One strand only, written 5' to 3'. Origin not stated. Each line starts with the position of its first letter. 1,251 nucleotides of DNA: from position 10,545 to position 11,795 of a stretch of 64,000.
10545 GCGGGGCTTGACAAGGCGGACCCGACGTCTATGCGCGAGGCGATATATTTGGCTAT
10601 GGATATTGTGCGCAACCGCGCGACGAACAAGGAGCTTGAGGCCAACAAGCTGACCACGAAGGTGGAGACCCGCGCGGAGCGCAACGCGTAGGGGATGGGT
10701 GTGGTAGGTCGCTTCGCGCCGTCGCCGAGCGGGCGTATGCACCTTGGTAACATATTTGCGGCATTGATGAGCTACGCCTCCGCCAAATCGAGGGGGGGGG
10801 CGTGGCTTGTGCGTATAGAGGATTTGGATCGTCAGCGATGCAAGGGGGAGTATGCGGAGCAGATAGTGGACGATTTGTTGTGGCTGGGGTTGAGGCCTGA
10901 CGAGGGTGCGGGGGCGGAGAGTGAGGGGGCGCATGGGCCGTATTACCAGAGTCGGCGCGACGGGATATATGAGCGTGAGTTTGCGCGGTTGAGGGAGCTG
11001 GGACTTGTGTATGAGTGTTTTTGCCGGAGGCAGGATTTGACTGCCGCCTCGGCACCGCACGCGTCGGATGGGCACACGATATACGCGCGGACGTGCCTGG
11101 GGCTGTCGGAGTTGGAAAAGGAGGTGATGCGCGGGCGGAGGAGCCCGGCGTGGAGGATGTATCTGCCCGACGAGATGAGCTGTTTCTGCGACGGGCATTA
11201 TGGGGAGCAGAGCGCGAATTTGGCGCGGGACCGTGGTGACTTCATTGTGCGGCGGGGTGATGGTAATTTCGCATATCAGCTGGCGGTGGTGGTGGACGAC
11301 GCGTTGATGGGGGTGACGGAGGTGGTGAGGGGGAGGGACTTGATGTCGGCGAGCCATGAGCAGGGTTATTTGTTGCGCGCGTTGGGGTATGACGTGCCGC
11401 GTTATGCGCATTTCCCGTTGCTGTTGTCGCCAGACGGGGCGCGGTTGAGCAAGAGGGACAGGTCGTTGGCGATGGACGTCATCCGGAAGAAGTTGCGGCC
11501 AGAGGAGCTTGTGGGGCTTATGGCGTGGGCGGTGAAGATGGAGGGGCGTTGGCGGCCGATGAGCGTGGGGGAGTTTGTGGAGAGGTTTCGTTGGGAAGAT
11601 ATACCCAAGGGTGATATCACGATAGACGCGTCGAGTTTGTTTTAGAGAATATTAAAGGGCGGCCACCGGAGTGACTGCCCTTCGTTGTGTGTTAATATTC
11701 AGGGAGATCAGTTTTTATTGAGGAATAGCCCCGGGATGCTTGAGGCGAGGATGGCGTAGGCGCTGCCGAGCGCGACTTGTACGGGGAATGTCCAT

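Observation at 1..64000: Extreme, block-wise strand compositional asymmetry that ignores gene orientation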

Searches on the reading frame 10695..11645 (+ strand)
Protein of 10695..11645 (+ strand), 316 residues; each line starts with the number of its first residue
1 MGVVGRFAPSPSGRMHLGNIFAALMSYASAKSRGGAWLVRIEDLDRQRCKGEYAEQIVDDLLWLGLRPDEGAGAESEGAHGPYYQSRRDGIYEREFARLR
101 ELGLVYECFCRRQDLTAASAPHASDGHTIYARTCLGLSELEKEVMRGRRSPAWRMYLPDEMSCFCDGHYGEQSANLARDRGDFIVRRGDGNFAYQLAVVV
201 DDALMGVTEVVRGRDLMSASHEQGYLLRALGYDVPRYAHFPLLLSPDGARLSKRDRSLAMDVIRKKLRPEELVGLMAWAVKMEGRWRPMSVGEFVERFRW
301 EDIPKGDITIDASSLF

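Call 54: list_cluster_members(proteins=[P0121, window:14637-15944:+, window:10695-11645:+])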
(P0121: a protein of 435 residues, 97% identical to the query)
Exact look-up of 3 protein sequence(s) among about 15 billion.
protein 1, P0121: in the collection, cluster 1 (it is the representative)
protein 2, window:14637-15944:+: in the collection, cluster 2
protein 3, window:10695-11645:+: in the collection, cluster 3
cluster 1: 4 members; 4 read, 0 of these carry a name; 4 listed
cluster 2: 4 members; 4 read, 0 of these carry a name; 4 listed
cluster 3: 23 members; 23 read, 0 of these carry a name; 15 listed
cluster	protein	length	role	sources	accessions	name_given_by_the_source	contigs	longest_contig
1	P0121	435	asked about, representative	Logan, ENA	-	-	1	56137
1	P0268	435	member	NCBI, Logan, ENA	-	-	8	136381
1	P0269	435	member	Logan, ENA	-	-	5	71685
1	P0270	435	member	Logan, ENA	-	-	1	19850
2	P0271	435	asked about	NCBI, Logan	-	-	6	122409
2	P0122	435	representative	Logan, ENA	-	-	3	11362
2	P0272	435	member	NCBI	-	-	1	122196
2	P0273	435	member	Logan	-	-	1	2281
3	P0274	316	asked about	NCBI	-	-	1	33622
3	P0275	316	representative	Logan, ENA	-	-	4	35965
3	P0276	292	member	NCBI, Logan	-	-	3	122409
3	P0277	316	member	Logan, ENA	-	-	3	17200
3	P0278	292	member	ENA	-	-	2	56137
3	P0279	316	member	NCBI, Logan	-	-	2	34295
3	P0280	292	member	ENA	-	-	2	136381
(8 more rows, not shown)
